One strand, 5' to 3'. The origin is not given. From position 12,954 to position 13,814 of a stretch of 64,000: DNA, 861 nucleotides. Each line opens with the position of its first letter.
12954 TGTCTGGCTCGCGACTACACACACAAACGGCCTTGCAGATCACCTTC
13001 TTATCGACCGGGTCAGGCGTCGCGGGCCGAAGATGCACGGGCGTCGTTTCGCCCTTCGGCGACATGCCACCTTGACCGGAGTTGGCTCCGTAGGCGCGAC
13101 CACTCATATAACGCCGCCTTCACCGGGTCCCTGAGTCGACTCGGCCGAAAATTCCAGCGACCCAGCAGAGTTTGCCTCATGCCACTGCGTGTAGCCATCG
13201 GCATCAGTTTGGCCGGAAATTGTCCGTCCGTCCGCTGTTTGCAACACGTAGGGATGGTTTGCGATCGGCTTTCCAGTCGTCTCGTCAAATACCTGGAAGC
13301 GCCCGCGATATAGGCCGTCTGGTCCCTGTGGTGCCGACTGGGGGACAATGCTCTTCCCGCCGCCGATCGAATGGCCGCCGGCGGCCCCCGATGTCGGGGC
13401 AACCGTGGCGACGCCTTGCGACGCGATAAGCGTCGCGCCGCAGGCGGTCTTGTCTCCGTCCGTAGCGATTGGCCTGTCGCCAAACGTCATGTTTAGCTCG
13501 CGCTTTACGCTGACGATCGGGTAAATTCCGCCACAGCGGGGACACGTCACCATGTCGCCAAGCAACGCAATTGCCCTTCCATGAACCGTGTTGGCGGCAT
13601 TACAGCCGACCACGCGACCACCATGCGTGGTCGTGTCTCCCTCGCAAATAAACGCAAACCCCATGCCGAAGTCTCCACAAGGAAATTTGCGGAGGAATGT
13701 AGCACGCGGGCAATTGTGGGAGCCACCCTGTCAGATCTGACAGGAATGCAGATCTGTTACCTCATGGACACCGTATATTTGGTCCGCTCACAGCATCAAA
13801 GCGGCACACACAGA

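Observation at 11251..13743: Prophage-borne T6SS-type effector cassette: PAAR protein, PD-(D/E)XK nuclease toxin, immunity protein, with a possible SOS box upstream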

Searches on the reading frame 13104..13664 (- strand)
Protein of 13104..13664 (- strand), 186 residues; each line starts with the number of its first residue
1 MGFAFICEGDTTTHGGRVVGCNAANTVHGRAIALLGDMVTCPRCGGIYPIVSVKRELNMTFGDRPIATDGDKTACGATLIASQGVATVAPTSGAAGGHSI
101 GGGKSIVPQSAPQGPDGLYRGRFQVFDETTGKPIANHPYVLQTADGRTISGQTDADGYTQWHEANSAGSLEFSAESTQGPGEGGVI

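Call 3: search_protein_families(library=pfam, proteins=[window:13104-13664:-], max_evalue=1)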
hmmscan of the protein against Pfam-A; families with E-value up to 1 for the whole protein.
window:13104-13664:- (186 aa): 3 families
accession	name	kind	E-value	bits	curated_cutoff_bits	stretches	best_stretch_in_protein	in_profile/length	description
PF05488.18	PAAR_motif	-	8.7e-22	77.6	27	1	8-81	1-70/70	PAAR motif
PF21344.3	Zn_ribbon_LysW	-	0.23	11.6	27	1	21-45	6-28/46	Alpha-aminoadipate carrier protein LysW-like, globular domain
PF14446.12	Prok-RING_1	-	0.99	9.8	29.1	0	36-48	18-30/54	Prokaryotic RING finger family 1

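Call 4: search_protein_families(library=ncbifam, proteins=[window:13104-13664:-], max_evalue=1)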
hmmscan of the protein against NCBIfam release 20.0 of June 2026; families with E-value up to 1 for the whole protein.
window:13104-13664:- (186 aa): 3 families
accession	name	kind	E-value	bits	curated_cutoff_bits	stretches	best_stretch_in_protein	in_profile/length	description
NF033420.0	T6SS_PAAR_dom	equivalog_domain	0.015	15.4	124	0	11-41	51-81/94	type VI secretion system PAAR protein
NF041070.1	carrier_LysW_Arch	domain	0.023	14.7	75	1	33-55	18-40/57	alpha-aminoadipate/glutamate carrier protein LysW/ArgW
NF050114.1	Rv3212_fam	equivalog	0.029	13.6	150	1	80-162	15-96/393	Rv3212 family protein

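Call 19: search_solved_structures(query=window:13104-13664:-, max_evalue=1, show_alignments=2)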
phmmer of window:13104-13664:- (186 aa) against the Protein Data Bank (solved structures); distinct sequences matched with E-value up to 1: 12.
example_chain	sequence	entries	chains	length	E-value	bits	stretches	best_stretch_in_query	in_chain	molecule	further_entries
9vyi_A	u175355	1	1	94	0.02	18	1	8-42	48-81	UpfC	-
6h56_A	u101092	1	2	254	0.04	17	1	130-181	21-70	Effector domain of Pseudomonas aeruginosa VgrG2b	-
3d7e_O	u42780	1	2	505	0.4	13.7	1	123-163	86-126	Glycerol kinase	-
3h45_X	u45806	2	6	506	0.4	13.7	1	123-163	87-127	Glycerol kinase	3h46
1r59_O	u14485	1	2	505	0.4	13.7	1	123-163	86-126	Glycerol kinase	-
3h3n_X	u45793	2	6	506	0.41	13.7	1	123-163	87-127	Glycerol kinase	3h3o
3flc_O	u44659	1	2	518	0.42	13.7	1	123-163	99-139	Glycerol kinase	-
1xup_O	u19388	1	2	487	0.42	13.7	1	123-163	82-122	Glycerol kinase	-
2xee_A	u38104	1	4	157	0.63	13.1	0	144-172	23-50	NI3C DARPIN MUTANT5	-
2xeh_A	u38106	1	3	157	0.64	13.1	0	144-172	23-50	NI3C MUT6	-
2qyj_A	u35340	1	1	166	0.79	12.8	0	144-172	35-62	ankyrin NI3C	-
4c9j_A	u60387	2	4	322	0.87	12.6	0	32-103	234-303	ADP, ATP CARRIER PROTEIN 3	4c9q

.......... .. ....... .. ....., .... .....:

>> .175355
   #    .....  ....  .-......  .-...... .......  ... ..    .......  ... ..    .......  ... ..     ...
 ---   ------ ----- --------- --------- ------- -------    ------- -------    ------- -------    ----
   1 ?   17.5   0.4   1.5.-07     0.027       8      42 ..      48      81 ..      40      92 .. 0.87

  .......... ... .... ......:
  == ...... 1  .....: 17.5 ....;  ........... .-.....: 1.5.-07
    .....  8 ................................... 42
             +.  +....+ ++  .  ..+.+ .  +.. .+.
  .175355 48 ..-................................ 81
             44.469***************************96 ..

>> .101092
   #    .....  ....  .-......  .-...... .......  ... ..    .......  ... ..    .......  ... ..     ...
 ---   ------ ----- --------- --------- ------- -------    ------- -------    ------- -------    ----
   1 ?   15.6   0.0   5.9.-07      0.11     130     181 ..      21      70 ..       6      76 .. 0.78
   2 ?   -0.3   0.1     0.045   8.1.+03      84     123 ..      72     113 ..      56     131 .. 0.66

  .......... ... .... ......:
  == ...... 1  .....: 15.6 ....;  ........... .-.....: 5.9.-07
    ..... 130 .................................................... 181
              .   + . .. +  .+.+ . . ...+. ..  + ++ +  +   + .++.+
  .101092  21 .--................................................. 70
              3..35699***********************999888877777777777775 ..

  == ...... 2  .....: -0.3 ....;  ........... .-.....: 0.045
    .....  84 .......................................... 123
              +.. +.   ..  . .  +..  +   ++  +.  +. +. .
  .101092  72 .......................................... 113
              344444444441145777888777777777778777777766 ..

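Call 36: find_homologous_proteins(query=window:13104-13664:-, max_evalue=0.001)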
Query window:13104-13664:- (186 aa): 258 proteins with E <= 0.001 among 469 candidates; the best 120 are listed.
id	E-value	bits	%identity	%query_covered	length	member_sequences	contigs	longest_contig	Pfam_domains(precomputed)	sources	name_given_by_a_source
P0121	4.3e-113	394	94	100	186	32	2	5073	PF05488.19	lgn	-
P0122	1.0e-79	285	74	97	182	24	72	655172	PF05488.19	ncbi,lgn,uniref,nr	ncbi:bacteriophage gp29 protein [Burkholderia pseudomallei]|uniref:PAAR domain-containing protein n=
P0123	1.3e-78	281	73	92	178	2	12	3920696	PF05488.19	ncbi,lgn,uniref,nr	ncbi:PAAR domain-containing protein [Burkholderia thailandensis]|uniref:PAAR domain-containing prote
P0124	9.4e-76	272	72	93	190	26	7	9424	PF05488.19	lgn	-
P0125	5.4e-72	260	67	98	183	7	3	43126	PF05488.19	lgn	-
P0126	2.8e-68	248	66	92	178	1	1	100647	PF05488.19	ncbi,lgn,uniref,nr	ncbi:PAAR domain-containing protein [Burkholderia arboris]|uniref:PAAR domain-containing protein n=1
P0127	1.7e-66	242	63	92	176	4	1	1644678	PF05488.19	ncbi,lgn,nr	ncbi:PAAR domain-containing protein [Burkholderia multivorans]|nr:PAAR domain-containing protein [Bu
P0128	1.8e-66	242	63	95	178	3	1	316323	PF05488.19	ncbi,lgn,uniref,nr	ncbi:PAAR domain-containing protein [Burkholderia cenocepacia]|uniref:PAAR domain-containing protein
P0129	3.9e-66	241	63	92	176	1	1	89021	PF05488.19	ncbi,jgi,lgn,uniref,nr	ncbi:PAAR domain-containing protein [Burkholderia multivorans]|jgi:uncharacterized Zn-binding protei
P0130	1.3e-65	239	61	96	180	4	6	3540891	PF05488.19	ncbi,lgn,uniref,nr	ncbi:PAAR domain-containing protein [Burkholderia multivorans]|uniref:PAAR domain-containing protein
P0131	1.3e-64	236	61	96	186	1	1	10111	PF05488.19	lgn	-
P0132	1.4e-64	235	62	96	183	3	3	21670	PF05488.19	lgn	-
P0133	1.5e-64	235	63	96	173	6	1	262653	PF05488.19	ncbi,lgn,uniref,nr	ncbi:PAAR domain-containing protein [Burkholderia ubonensis]|uniref:PAAR domain-containing protein n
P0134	3.3e-64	234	62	95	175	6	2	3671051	PF05488.19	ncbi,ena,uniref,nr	ncbi:PAAR domain-containing protein [Robbsia andropogonis]|uniref:PAAR domain-containing protein n=1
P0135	3.4e-64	234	61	95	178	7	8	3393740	PF05488.19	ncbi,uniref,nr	ncbi:PAAR domain-containing protein [Burkholderia multivorans]|uniref:PAAR domain-containing protein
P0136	3.9e-64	234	62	93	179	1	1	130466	PF05488.19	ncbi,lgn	ncbi:TPA: PAAR domain-containing protein [Burkholderia cenocepacia]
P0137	5.2e-64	234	62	93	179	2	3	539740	PF05488.19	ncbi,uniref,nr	ncbi:hypothetical protein WL21_11695 [Burkholderia ubonensis]|uniref:PAAR domain-containing protein 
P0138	6.4e-64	233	61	92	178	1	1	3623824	PF05488.19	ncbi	ncbi:PAAR domain-containing protein [Burkholderia glumae]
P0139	8.4e-64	233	60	93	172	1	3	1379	PF05488.19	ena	-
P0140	1.5e-63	232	63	94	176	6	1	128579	PF05488.19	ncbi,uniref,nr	ncbi:PAAR domain-containing protein [Burkholderia vietnamiensis]|uniref:PAAR domain-containing prote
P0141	2.6e-63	231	63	92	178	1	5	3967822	PF05488.19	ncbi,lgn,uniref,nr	ncbi:PAAR motif family protein [Burkholderia thailandensis MSMB121]|uniref:PAAR domain-containing pr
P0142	3.7e-63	231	60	96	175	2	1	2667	PF05488.19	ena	-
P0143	7.3e-63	230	62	92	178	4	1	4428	PF05488.19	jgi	jgi:uncharacterized Zn-binding protein involved in type VI secretion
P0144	8.3e-63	230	60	92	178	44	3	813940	PF05488.19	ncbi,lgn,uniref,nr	ncbi:PAAR domain-containing protein [Burkholderia ubonensis]|uniref:PAAR domain-containing protein n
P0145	8.5e-63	230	61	93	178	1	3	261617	PF05488.19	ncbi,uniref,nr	ncbi:PAAR domain-containing protein [Burkholderia multivorans]|uniref:PAAR domain-containing protein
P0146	9.1e-63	230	60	92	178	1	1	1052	PF05488.19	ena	-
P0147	1.0e-62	229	62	93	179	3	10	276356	PF05488.19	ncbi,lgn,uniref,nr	ncbi:PAAR domain-containing protein [Burkholderia ubonensis]|uniref:PAAR domain-containing protein n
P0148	1.1e-62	229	62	93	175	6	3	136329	PF05488.19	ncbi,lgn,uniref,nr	ncbi:PAAR domain-containing protein [Burkholderia multivorans]|uniref:PAAR domain-containing protein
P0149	1.3e-62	229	63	92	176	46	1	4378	PF05488.19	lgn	-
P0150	1.5e-62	229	60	93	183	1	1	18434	PF05488.19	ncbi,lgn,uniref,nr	ncbi:PAAR domain-containing protein [Burkholderia sp. HI2500]|uniref:PAAR domain-containing protein 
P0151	2.0e-62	228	60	92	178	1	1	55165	PF05488.19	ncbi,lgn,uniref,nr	ncbi:hypothetical protein WI76_09205 [Burkholderia ubonensis]|uniref:PAAR domain-containing protein 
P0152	2.0e-62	228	59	96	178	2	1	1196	PF05488.19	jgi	jgi:uncharacterized Zn-binding protein involved in type VI secretion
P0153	2.1e-62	228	62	96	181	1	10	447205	PF05488.19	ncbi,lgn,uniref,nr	ncbi:PAAR domain-containing protein [Burkholderia pseudomallei]|uniref:PAAR domain-containing protei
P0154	3.6e-62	228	61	92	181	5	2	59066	PF05488.19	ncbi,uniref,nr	ncbi:PAAR domain-containing protein [Burkholderia pseudomallei]|uniref:PAAR domain-containing protei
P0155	3.7e-62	228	61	96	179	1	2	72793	PF05488.19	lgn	-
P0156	4.7e-62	227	63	92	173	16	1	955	PF05488.19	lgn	-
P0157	6.4e-62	227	60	98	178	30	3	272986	PF05488.19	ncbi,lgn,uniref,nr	ncbi:PAAR domain-containing protein [Burkholderia sp. BCC0398]|uniref:PAAR domain-containing protein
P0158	8.0e-62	226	58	93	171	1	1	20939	PF05488.19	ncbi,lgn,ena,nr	ncbi:MAG TPA: PAAR domain-containing protein [Paraburkholderia sp.]|nr:PAAR domain-containing protei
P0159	1.1e-61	226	58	93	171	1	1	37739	PF05488.19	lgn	-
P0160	1.9e-61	225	62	95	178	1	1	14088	PF05488.19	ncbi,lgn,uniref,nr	ncbi:PAAR domain-containing protein [Burkholderia sp. LMG 13014]|uniref:PAAR domain-containing prote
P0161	2.0e-61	225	62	92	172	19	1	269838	PF05488.19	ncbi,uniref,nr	ncbi:PAAR domain-containing protein [Burkholderia multivorans]|uniref:PAAR domain-containing protein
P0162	2.2e-61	225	60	98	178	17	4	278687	PF05488.19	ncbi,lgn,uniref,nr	ncbi:bacteriophage GP29 protein [Burkholderia pseudomallei]|uniref:PAAR domain-containing protein n=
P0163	2.6e-61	225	60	95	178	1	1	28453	PF05488.19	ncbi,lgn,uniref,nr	ncbi:PAAR domain-containing protein [Burkholderia vietnamiensis]|uniref:PAAR domain-containing prote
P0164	3.2e-61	225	61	92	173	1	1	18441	PF05488.19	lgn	-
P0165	3.6e-61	224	56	99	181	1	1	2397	PF05488.19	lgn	-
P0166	9.7e-61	223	57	98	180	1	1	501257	PF05488.19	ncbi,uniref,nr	ncbi:PAAR domain-containing protein (plasmid) [Paraburkholderia sp. D15]|uniref:PAAR domain-containi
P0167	1.0e-60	223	61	92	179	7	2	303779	PF05488.19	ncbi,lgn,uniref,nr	ncbi:hypothetical protein CJO66_33925 [Burkholderia ubonensis]|uniref:PAAR domain-containing protein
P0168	1.3e-60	222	59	95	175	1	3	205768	PF05488.19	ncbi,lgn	-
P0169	1.7e-60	222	58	96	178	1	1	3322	PF05488.19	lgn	-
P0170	1.8e-60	222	61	92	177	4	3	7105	PF05488.19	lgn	-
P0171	2.4e-60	222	62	92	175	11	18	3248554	PF05488.19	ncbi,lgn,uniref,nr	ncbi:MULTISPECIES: PAAR domain-containing protein [pseudomallei group]|uniref:PAAR domain-containing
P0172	2.6e-60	222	61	92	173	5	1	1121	PF05488.19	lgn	-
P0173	2.6e-60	222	58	96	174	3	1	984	PF05488.19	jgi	jgi:uncharacterized Zn-binding protein involved in type VI secretion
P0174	2.7e-60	222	59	92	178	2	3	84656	PF05488.19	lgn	-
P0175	2.8e-60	221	60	94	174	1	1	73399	PF05488.19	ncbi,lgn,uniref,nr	ncbi:PAAR domain-containing protein [Burkholderia cenocepacia]|uniref:PAAR domain-containing protein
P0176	2.8e-60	221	56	100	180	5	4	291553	PF05488.19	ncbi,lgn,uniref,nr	ncbi:hypothetical protein FEP95_02003 [Burkholderia multivorans]|uniref:PAAR domain-containing prote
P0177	3.2e-60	221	59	96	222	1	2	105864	PF05488.19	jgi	jgi:uncharacterized Zn-binding protein involved in type VI secretion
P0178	4.4e-60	221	60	93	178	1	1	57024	PF05488.19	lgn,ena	-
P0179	5.7e-60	220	59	92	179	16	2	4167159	PF05488.19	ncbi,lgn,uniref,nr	ncbi:PAAR domain-containing protein [Burkholderia gladioli]|uniref:PAAR domain-containing protein n=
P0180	5.7e-60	220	59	94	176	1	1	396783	PF05488.19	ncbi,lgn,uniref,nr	ncbi:PAAR domain-containing protein [Burkholderia anthina]|uniref:PAAR domain-containing protein n=1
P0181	6.7e-60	220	57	92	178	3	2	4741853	PF05488.19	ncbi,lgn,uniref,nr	ncbi:PAAR domain-containing protein [Paraburkholderia bryophila]|uniref:Putative Zn-binding protein 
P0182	7.2e-60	220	60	92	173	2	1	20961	PF05488.19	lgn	-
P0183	8.7e-60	220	61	96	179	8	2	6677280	PF05488.19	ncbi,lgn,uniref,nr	ncbi:PAAR domain-containing protein [Paraburkholderia kururiensis]|uniref:PAAR domain-containing pro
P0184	1.6e-59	219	56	96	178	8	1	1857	PF05488.19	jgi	jgi:uncharacterized Zn-binding protein involved in type VI secretion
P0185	1.7e-59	219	58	96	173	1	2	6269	PF05488.19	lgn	-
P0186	1.7e-59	219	57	96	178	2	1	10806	PF05488.19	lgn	-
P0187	1.9e-59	219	57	92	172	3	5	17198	PF05488.19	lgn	-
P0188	2.2e-59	218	58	92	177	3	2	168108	PF05488.19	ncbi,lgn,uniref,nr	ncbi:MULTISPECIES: PAAR domain-containing protein [Burkholderiaceae]|uniref:PAAR domain-containing p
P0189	2.8e-59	218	58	93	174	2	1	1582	PF05488.19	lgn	-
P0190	3.2e-59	218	59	92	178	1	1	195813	PF05488.19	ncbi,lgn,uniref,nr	ncbi:PAAR domain-containing protein [Paraburkholderia sp. BCC1886]|uniref:PAAR domain-containing pro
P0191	3.5e-59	218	59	96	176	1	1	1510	PF05488.19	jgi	jgi:uncharacterized Zn-binding protein involved in type VI secretion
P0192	3.6e-59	218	58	96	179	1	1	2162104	PF05488.19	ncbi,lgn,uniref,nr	ncbi:PAAR domain-containing protein [Burkholderia sp. MSMB1589WGS]|uniref:PAAR domain-containing pro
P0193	4.2e-59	218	57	98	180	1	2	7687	PF05488.19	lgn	-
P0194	5.0e-59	217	59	93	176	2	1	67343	PF05488.19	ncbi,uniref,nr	ncbi:PAAR domain-containing protein [Burkholderia metallica]|uniref:PAAR domain-containing protein n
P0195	6.9e-59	217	57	97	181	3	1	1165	PF05488.19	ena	-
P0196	7.2e-59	217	56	96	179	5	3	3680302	PF05488.19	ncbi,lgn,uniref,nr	ncbi:PAAR domain-containing protein [Burkholderia cenocepacia]|uniref:PAAR domain-containing protein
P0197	7.3e-59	217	55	94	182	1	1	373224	PF05488.19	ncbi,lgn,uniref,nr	ncbi:PAAR domain-containing protein [Burkholderia gladioli]|uniref:PAAR domain-containing protein n=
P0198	8.0e-59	217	58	92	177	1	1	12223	PF05488.19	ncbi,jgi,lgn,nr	ncbi:MAG: PAAR domain-containing protein [Paraburkholderia sp.]|jgi:uncharacterized Zn-binding prote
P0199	9.0e-59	217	62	96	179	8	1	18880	PF05488.19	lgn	-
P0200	1.5e-58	216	59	97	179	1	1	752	PF05488.19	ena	-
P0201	1.6e-58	216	60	92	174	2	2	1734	PF05488.19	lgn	-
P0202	2.5e-58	215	59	92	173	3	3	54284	PF05488.19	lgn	-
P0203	3.6e-58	215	58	92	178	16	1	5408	PF05488.19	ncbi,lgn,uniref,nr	ncbi:PAAR domain-containing protein [Burkholderia gladioli]|uniref:PAAR domain-containing protein n=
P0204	5.4e-58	214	60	94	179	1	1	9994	PF05488.19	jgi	jgi:uncharacterized Zn-binding protein involved in type VI secretion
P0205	6.9e-58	214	56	96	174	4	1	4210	PF05488.19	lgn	-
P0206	8.6e-58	213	56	96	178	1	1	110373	PF05488.19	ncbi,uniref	ncbi:PAAR domain-containing protein [Paraburkholderia sediminicola]|uniref:PAAR domain-containing pr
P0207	1.0e-57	213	56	96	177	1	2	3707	PF05488.19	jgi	jgi:uncharacterized Zn-binding protein involved in type VI secretion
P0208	1.4e-57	213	59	92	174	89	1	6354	PF05488.19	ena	-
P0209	2.0e-57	212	58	93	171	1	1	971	PF05488.19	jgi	jgi:uncharacterized Zn-binding protein involved in type VI secretion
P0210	2.3e-57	212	56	96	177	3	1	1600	PF05488.19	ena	-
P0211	2.4e-57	212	59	92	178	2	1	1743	PF05488.19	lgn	-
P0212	2.8e-57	212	59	99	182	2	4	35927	PF05488.19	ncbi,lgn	-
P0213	3.8e-57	211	56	92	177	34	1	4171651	PF05488.19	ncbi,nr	ncbi:PAAR domain-containing protein [Burkholderia gladioli]|nr:PAAR domain-containing protein [Burkh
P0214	3.8e-57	211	57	96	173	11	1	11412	PF05488.19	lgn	-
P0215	3.9e-57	211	55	96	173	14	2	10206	PF05488.19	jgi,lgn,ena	-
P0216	5.0e-57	211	59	92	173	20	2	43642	PF05488.19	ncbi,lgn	ncbi:TPA: PAAR domain-containing protein [Burkholderia lata]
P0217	1.1e-56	210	58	93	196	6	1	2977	PF05488.19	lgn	-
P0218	1.1e-56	210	57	96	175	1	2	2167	PF05488.19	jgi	jgi:uncharacterized Zn-binding protein involved in type VI secretion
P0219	1.1e-56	210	60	97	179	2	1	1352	PF05488.19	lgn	-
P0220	1.2e-56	210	54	96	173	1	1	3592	PF05488.19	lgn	-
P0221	1.2e-56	210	59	97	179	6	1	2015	PF05488.19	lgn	-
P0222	1.3e-56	209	56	92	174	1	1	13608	PF05488.19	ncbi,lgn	ncbi:MAG: PAAR domain-containing protein [Burkholderia sp.]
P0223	1.4e-56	209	57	93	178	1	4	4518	PF05488.19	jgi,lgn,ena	jgi:uncharacterized Zn-binding protein involved in type VI secretion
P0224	1.4e-56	209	59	92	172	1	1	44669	PF05488.19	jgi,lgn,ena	-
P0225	1.8e-56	209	56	96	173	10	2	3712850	PF05488.19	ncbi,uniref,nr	ncbi:PAAR domain-containing protein [Burkholderia glumae]|uniref:PAAR domain-containing protein n=1 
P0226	1.8e-56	209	56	91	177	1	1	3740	PF05488.19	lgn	-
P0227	2.2e-56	209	59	94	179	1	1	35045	PF05488.19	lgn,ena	-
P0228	3.5e-56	208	56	98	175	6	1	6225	PF05488.19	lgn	-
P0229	1.1e-55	206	57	96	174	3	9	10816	PF05488.19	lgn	-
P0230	1.2e-55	206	58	96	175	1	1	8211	PF05488.19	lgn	-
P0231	1.3e-55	206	55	97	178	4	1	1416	PF05488.19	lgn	-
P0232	1.3e-55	206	59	92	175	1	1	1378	PF05488.19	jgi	jgi:uncharacterized Zn-binding protein involved in type VI secretion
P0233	2.5e-55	205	59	92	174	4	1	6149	PF05488.19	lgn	-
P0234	5.9e-55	204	59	94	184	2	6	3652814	PF05488.19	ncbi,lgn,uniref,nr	ncbi:PAAR repeat-containing protein [Burkholderia vietnamiensis G4]|uniref:PAAR repeat-containing pr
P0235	7.1e-55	204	56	96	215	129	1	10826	PF05488.19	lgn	-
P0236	9.4e-55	203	54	96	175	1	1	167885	PF05488.19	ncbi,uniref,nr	ncbi:PAAR domain-containing protein [Burkholderia guangdongensis]|uniref:PAAR domain-containing prot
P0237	9.5e-55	203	58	94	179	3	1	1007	PF05488.19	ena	-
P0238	1.2e-54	203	56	96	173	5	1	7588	PF05488.19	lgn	-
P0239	1.8e-54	203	55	93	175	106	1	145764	PF05488.19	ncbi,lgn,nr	ncbi:TPA: PAAR domain-containing protein [Burkholderia vietnamiensis]|nr:PAAR domain-containing prot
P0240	4.0e-54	201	58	92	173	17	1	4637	PF05488.19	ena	-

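Call 37: find_encoding_contigs(protein=P0171, flank=10000, max_places=2)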
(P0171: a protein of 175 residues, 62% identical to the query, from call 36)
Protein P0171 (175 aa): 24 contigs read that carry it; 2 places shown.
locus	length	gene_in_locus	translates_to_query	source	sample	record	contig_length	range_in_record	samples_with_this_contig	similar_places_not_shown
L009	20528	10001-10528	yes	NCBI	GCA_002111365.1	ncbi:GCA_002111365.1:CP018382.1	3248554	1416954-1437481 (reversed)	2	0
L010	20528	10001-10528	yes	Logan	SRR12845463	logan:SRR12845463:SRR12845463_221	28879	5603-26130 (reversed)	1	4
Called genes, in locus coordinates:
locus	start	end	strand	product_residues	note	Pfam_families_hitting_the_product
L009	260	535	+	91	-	-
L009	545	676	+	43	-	-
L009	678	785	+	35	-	-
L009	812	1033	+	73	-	-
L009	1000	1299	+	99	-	-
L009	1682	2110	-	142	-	-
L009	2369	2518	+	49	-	-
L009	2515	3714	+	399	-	PF01145:Band_7, PF00665:rve, PF13683:rve_3, PF13333:rve_2 (weak)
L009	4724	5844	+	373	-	PF01527:HTH_Tnp_1, PF13518:HTH_28 (faint), PF13276:HTH_21, PF00665:rve, PF13683:rve_3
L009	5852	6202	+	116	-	PF01527:HTH_Tnp_1 (weak)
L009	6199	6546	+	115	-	PF05717:TnpB_IS66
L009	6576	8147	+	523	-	PF13007:LZ_Tnp_IS66, PF13005:zf-IS66, PF03050:DDE_Tnp_IS66, PF13817:DDE_Tnp_IS66_C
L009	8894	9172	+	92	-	-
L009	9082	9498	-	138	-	PF15919:HicB_lk_antitox, PF15970:HicB-like_2 (weak)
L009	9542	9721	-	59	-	PF07927:HicA_toxin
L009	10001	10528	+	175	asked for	PF05488:PAAR_motif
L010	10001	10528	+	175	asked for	PF05488:PAAR_motif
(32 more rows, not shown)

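Call 56: predict_structure(alignment_id=A4)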
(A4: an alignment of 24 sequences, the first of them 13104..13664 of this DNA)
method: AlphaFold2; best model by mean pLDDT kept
length: 186 residues; sequences in the alignment: 24
mean_pLDDT: 74.7   pTM: 0.46
mean pLDDT of the five models: 74.7, 73.6, 73.0, 70.8, 69.2
residues with pLDDT >= 90: 53; 70-90: 68; 50-70: 41; < 50: 24
segments of 3 or more residues with pLDDT < 50: 86-96, 177-186
pLDDT, mean of each block of 10 residues (from residue 1): 82 93 82 93 93 79 87 94 56 45 64 61 81 84 73 89 64 48 37
secondary structure, 60 per line:
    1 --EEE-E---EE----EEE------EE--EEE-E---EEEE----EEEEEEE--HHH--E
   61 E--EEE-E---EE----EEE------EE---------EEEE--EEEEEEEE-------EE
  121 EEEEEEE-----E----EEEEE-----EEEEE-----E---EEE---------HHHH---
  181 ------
elements in order: E3-5 E17-19 E30-32 E38-41 E46-52 E64-66 E78-80 E98-101 E104-111 E119-127 E138-142 E148-152 E162-164 H174-177
